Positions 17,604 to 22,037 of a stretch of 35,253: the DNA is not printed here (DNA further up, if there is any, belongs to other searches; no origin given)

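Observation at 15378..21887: Giant LamG/TSP3 exoprotein plus four tandem secreted paralogs: candidate undescribed effector/cognate-protein module inserted in a glycan locus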

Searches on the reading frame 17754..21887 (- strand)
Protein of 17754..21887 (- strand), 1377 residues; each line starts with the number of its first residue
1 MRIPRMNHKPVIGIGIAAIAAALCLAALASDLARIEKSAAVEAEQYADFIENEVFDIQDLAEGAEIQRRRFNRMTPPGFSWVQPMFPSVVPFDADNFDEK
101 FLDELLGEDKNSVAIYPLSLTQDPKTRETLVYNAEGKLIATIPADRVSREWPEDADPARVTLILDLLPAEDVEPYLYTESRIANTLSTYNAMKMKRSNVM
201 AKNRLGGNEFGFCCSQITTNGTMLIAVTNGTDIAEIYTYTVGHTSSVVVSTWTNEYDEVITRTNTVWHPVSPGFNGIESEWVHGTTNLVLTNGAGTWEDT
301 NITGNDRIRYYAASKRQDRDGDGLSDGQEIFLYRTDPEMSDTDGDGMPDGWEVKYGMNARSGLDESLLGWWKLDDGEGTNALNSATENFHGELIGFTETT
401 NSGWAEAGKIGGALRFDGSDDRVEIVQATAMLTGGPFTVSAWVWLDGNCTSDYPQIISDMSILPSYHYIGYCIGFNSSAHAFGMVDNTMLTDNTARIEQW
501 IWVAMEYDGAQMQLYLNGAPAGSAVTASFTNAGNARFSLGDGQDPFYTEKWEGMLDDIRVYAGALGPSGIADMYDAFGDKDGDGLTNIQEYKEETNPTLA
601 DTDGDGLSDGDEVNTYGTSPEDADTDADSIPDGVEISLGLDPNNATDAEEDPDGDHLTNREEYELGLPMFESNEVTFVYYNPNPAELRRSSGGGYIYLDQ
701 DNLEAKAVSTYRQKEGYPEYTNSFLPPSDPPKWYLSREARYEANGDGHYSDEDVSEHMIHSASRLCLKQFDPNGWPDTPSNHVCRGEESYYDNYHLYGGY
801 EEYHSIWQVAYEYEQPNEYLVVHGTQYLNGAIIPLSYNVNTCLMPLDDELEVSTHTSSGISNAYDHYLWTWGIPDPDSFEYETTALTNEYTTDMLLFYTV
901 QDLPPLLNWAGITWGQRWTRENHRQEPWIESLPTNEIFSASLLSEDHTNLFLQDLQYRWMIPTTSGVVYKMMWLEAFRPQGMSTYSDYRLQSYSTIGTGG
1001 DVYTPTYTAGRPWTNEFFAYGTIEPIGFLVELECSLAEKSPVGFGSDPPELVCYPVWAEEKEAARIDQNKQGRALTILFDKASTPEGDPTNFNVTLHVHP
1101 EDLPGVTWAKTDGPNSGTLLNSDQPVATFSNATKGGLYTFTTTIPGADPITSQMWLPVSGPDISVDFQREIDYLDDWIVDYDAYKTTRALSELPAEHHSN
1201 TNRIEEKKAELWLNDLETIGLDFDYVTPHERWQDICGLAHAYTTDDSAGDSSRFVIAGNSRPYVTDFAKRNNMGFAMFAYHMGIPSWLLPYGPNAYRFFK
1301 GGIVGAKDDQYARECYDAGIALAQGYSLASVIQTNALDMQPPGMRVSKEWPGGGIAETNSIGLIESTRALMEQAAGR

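Call 4: search_protein_families(library=pfam, proteins=[window:17754-21887:-], max_evalue=1)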
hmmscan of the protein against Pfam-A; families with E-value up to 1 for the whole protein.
window:17754-21887:- (1377 aa): 4 families
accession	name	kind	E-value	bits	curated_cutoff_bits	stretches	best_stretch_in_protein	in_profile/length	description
PF13385.13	Laminin_G_3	-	1.5e-17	64.5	27.6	1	417-570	1-150/151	Concanavalin A-like lectin/glucanases superfamily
PF18884.5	TSP3_bac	-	4.1e-16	58.9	25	4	601-618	1-17/22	Bacterial TSP3 repeat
PF22352.2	K319L-like_PKD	-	0.051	14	27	1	1107-1143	32-67/84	K319L-like, PKD domain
PF09121.15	Tower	-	0.19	12.3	25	1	1058-1081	16-38/42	Tower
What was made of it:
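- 20793..20942 (-): First block of TSP3 (calcium-binding type) repeats, res ~316-365. Pfam TSP3_bac (call 4).
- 20103..20792 (-): LamG (concanavalin-like) domain insert, res ~366-595. It is optional in the family. Pfam Laminin_G_3 at 417-570, E 1.5e-17 (call 4).
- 19950..20102 (-): Second TSP3 repeat block, res ~596-646. Pfam TSP3_bac best stretch 601-618 (call 4).
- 18426..18857 (-): Linker plus PKD/Ig-like domain (res ~1011-1154). Weak Pfam K319L-like_PKD (call 4).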

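Call 5: search_protein_families(library=ncbifam, proteins=[window:17754-21887:-], max_evalue=1)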
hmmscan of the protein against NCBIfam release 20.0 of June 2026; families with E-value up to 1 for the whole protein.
window:17754-21887:- (1377 aa): 5 families
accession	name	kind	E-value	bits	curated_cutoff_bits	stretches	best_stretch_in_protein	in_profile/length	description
NF047639.1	throspo3_MtsD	equivalog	1.9e-11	42.8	800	2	315-360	457-501/651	cell-cell cohesion protein MtsD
NF033765.2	gliding_CglD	equivalog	1e-08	33.5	400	2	579-660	207-303/1124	adventurous gliding motility lipoprotein CglD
NF052521.1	TafC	equivalog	1.3e-08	34.4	410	1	368-583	149-369/373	TafC family fimbrial protein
TIGR00545.2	lipoyltrans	equivalog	0.086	11.8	280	1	687-712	66-91/328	lipoate--protein ligase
NF042425.1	Amuc_1099_fam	equivalog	0.098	12.2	50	1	578-598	128-148/321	Amuc_1099 family pilus-like system protein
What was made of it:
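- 20793..20942 (-): NCBIfam MtsD/CglD partial hits fall on this stretch (call 5).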

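Call 7: search_protein_families(library=padloc, proteins=[window:17754-21887:-], max_evalue=1)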
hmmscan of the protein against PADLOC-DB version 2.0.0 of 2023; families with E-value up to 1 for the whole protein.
window:17754-21887:- (1377 aa): 0 families

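Call 12: find_homologous_proteins(query=window:17754-21887:-)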
Query window:17754-21887:- (1377 aa): 1461 proteins with E <= 0.001 among 8000 candidates; the best 120 are listed.
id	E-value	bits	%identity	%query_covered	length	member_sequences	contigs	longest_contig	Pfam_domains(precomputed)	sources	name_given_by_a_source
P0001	0.0e+0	3250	100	100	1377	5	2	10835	PF13385.14,PF18884.6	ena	-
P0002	0.0e+0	1822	75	56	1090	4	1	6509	PF18884.6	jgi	jgi:hypothetical protein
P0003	0.0e+0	1599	64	56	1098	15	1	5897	PF18884.6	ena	-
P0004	0.0e+0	1469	61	56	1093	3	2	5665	PF18884.6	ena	-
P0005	0.0e+0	1117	49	57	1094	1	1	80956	-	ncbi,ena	-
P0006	0.0e+0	1117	60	43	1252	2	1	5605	PF13385.14,PF18884.6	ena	-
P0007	0.0e+0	1110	61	42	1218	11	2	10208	PF13385.14,PF18884.6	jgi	-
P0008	0.0e+0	1055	61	43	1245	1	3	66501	PF13385.14,PF18884.6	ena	-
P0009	1.6e-287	975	56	43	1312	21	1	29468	PF13385.14,PF18884.6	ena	-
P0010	2.6e-287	975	56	43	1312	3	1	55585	PF13385.14,PF18884.6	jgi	-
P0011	5.4e-277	940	57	43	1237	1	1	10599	PF13385.14,PF18884.6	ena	-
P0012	5.4e-252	858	61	44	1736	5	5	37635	PF13385.14,PF18884.6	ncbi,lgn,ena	-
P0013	4.5e-249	848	60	44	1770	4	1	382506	PF13385.14,PF18884.6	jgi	jgi:hypothetical protein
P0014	4.6e-246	838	56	43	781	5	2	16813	PF13385.14,PF18884.6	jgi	-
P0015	2.6e-244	832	59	44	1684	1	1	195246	PF13385.14,PF18884.6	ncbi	ncbi:MAG: LamG-like jellyroll fold domain-containing protein [Kiritimatiellia bacterium]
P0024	8.3e-227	774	73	26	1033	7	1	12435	PF18884.6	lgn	-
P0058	9.6e-162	559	76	23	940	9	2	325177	PF18884.6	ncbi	-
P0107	7.4e-147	509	51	19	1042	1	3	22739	PF13385.14,PF18884.6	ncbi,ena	-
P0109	1.0e-146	509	65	26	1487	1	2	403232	PF00932.26,PF18884.6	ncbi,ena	-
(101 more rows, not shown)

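Call 17: find_encoding_contigs(protein=P0005, flank=10000, max_places=3)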
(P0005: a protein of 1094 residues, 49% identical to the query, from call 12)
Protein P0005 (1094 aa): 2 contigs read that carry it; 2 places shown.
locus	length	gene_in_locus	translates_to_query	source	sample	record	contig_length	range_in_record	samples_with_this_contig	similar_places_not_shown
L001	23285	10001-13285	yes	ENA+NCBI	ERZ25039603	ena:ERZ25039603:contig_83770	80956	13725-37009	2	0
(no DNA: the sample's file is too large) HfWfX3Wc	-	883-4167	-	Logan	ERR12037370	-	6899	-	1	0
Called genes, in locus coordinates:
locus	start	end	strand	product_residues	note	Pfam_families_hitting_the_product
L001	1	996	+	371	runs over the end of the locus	PF00344:SecY, PF00406:ADK, PF13207:AAA_17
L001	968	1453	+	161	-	PF00406:ADK, PF13207:AAA_17, PF05191:ADK_lid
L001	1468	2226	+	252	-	PF00557:Peptidase_M24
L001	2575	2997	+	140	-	PF00416:Ribosomal_S13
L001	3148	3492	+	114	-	PF00411:Ribosomal_S11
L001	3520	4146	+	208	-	PF00163:Ribosomal_S4, PF22421:SYY_C-terminal (faint), PF01479:S4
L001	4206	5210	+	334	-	PF01193:RNA_pol_L, PF01000:RNA_pol_A_bac, PF03118:RNA_pol_A_CTD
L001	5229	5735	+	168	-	PF01196:Ribosomal_L17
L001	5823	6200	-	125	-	PF01844:HNH, PF14279:HNH_5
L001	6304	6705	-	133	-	-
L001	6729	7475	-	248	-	PF06695:Sm_multidrug_ex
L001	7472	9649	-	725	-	PF13727:CoA_binding_3, PF02397:Bac_transf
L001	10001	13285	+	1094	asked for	-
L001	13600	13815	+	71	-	-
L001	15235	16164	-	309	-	PF13361:UvrD_C (weak), PF13538:UvrD_C_2 (weak), PF12705:PDDEXK_1 (weak)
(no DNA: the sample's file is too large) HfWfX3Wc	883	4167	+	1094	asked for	-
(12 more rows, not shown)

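Call 39: find_encoding_contigs(protein=P0024, flank=8000, max_places=2)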
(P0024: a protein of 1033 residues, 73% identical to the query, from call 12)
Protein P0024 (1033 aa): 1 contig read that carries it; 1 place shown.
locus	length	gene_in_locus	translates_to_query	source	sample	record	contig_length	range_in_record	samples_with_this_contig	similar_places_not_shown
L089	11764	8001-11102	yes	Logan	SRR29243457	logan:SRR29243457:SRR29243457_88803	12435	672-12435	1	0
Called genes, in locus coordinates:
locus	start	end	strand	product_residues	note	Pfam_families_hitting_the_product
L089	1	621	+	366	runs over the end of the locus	PF03054:tRNA_Me_trans, PF20259:tRNA_Me_trans_M, PF20258:tRNA_Me_trans_C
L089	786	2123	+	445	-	PF03631:Virul_fac_BrkB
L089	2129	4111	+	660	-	PF00580:UvrD-helicase, PF13245:AAA_19, PF13604:AAA_30 (faint), PF13361:UvrD_C, PF13538:UvrD_C_2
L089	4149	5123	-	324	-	-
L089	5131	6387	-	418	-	PF00171:Aldedh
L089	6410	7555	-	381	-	PF00696:AA_kinase, PF01472:PUA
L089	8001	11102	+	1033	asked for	PF18884:TSP3_bac (faint)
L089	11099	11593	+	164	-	-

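Call 40: find_encoding_contigs(protein=P0107, flank=8000, max_places=2)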
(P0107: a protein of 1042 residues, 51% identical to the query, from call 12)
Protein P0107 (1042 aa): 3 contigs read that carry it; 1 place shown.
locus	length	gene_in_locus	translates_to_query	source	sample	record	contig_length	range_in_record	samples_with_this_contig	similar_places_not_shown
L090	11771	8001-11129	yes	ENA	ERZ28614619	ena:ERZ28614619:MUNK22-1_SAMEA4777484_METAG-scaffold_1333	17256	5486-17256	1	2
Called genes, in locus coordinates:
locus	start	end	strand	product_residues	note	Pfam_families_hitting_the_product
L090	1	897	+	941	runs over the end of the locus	PF00662:Proton_antipo_N (weak), PF00361:Proton_antipo_M, PF00146:NADHdh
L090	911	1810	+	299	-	PF01058:Oxidored_q6, PF00583:Acetyltransf_1, PF13673:Acetyltransf_10, PF13508:Acetyltransf_7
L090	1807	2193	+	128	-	PF00329:Complex1_30kDa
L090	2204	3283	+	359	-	PF00374:NiFeSe_Hases, PF00346:Complex1_49kDa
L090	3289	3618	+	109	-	PF13187:Fer4_9, PF12797:Fer4_2 (faint), PF12837:Fer4_6 (faint), PF13237:Fer4_10, PF00037:Fer4 (weak), PF14697:Fer4_21, PF12838:Fer4_7, PF00037:Fer4 (weak), +1 more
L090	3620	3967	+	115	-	PF01155:HypA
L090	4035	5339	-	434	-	PF00365:PFK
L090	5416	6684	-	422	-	PF13598:DUF4139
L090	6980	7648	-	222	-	-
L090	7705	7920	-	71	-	-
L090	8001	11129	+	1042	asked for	PF18884:TSP3_bac (faint), PF13385:Laminin_G_3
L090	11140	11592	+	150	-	-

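Call 44: find_encoding_contigs(protein=P0010, flank=8000, max_places=2)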
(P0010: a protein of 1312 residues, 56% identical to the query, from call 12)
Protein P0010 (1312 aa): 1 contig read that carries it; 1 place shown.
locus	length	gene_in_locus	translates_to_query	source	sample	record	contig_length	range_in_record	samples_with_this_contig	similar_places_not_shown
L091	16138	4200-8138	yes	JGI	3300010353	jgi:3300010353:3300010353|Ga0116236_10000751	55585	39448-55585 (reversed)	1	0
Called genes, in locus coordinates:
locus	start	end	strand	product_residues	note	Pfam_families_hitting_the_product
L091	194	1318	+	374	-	PF01168:Ala_racemase_N, PF00842:Ala_racemase_C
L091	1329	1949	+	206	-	PF01725:Ham1p_like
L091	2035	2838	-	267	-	PF02517:Rce1-like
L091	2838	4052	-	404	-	PF00535:Glycos_transf_2, PF13641:Glyco_tranf_2_3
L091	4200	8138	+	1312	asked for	PF18884:TSP3_bac (faint), PF13385:Laminin_G_3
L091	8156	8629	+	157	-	-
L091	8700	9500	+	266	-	PF14690:Zn_ribbon_ISL3, PF13542:HTH_Tnp_ISL3, PF01610:DDE_Tnp_ISL3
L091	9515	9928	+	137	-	PF01610:DDE_Tnp_ISL3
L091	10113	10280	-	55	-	-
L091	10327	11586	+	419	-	PF22322:DUF6973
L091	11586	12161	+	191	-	-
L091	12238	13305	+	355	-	-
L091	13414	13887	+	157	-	-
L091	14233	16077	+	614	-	PF00589:Phage_integrase, PF13686:DrsE_2, PF02635:DsrE (weak)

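Call 45: find_encoding_contigs(protein=P0008, flank=8000, max_places=2)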
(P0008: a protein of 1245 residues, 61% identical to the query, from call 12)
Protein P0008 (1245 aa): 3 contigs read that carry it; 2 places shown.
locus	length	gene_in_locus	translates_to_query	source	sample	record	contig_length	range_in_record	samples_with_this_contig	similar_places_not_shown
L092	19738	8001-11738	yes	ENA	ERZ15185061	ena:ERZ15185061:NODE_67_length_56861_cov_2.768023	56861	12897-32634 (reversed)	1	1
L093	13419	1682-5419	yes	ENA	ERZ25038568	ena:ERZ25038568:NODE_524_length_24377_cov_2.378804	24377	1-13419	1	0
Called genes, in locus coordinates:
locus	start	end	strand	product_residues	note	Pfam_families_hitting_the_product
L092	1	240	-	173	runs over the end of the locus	PF00583:Acetyltransf_1 (weak), PF13508:Acetyltransf_7 (weak)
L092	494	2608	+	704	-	PF07715:Plug, PF00593:TonB_dep_Rec_b-barrel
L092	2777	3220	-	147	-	PF00582:Usp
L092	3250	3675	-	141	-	PF01750:HycI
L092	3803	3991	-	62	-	PF13459:Fer4_15, PF13370:Fer4_13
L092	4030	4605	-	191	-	PF00210:Ferritin, PF02915:Rubrerythrin, PF23458:DUF7130 (weak), PF21349:RUBY_RBDX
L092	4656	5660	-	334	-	PF03255:ACCA, PF01039:Carboxyl_trans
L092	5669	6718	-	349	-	PF01476:LysM, PF03734:YkuD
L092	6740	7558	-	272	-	PF00069:Pkinase, PF07714:PK_Tyr_Ser-Thr, PF03109:ABC1 (weak)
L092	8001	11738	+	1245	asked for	PF18884:TSP3_bac (faint), PF13385:Laminin_G_3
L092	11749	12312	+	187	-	-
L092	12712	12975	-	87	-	-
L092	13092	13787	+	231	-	PF14353:CpXC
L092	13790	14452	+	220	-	PF00730:HhH-GPD, PF10576:EndIII_4Fe-2S (weak)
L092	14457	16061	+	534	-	PF03023:MurJ, PF13440:Polysacc_synt_3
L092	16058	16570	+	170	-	PF03266:NTPase_1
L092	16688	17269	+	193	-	PF03938:OmpH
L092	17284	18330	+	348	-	PF04613:LpxD, PF25087:GMPPB_C (weak), PF25084:LbH_EIF2B (faint), PF14602:Hexapep_2 (faint), PF00132:Hexapep (weak)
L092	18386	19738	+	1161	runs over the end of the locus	PF11028:TMEM260_N, PF07719:TPR_2 (faint), PF14559:TPR_19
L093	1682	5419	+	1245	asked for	PF18884:TSP3_bac (faint), PF13385:Laminin_G_3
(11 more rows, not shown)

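Call 51: search_protein_families(library=pfam, proteins=[L091:10327-11583:+, L091:12238-13302:+, L091:11586-12158:+, L091:13414-13884:+, L092:11749-12309:+, L091:8156-8626:+, P0008, P0010], max_evalue=0.01)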
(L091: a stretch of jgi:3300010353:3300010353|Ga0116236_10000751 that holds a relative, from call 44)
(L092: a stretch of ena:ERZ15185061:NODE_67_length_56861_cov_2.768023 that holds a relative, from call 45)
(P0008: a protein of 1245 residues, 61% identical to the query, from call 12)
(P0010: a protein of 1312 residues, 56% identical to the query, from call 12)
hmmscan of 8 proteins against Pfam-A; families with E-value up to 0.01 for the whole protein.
L091:10327-11583:+ (419 aa): 1 family
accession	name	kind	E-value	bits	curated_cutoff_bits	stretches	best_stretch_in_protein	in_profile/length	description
PF22322.1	DUF6973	-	4.6e-10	39.6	27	1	286-368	17-103/124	Domain of unknown function (DUF6973)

L091:12238-13302:+ (355 aa): 0 families

L091:11586-12158:+ (191 aa): 0 families

L091:13414-13884:+ (157 aa): 2 families
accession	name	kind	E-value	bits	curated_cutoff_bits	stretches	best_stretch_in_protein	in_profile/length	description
PF13646.12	HEAT_2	-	0.00013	22.6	27.7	1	45-123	10-87/88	HEAT repeats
PF03130.22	HEAT_PBS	-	0.0008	20.2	20.9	0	55-77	4-26/27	PBS lyase HEAT-like repeat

L092:11749-12309:+ (187 aa): 2 families
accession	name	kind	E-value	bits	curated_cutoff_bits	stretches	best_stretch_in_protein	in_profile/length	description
PF13646.12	HEAT_2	-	3.2e-05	24.6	27.7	1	83-153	17-87/88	HEAT repeats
PF03130.22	HEAT_PBS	-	0.00023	21.8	20.9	0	85-106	4-25/27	PBS lyase HEAT-like repeat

L091:8156-8626:+ (157 aa): 3 families
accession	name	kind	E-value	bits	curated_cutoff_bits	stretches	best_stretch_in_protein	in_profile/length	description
PF10259.14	Rogdi_lz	-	0.003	17.4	29.4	1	76-138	92-158/295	Rogdi leucine zipper containing protein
PF05388.16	Carbpep_Y_N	-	0.0057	17.4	25.8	1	78-155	26-105/127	Carboxypeptidase Y pro-peptide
PF12613.13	FliC_D2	-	0.0071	17.2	25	1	27-123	26-116/119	Flagellin, D2 domain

P0008 (1245 aa): 2 families
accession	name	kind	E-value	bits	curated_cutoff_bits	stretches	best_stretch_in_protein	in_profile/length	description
PF13385.13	Laminin_G_3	-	1.7e-16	61.2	27.6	1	418-563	1-145/151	Concanavalin A-like lectin/glucanases superfamily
PF18884.5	TSP3_bac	-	1.5e-08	34.8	25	1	343-355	1-13/22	Bacterial TSP3 repeat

P0010 (1312 aa): 2 families
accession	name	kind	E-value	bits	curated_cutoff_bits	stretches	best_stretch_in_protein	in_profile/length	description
PF13385.13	Laminin_G_3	-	7.6e-18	65.5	27.6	1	454-599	1-145/151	Concanavalin A-like lectin/glucanases superfamily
PF18884.5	TSP3_bac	-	1.2e-10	41.5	25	1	379-394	1-16/22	Bacterial TSP3 repeat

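Call 53: search_solved_structures(query=window:17754-21887:-, max_evalue=1)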
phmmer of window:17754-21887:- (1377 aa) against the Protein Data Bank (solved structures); distinct sequences matched with E-value up to 1: 5.
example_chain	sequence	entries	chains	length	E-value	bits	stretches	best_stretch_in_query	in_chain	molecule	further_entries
5hon_A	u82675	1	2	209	3.2e-05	24.9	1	497-574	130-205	Extracellular arabinanase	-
7c7r_B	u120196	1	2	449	0.019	15.7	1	563-621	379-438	Biofilm-associated surface protein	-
2yrl_A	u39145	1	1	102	0.11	13.1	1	1086-1154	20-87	KIAA1837 protein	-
9f5j_A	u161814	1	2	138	0.32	11.6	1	281-325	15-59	Nucleoprotein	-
9qdl_D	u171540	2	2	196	0.47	11.1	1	427-513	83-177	Succinate dehydrogenase [ubiquinone] cytochrome b small subunit, mitochondrial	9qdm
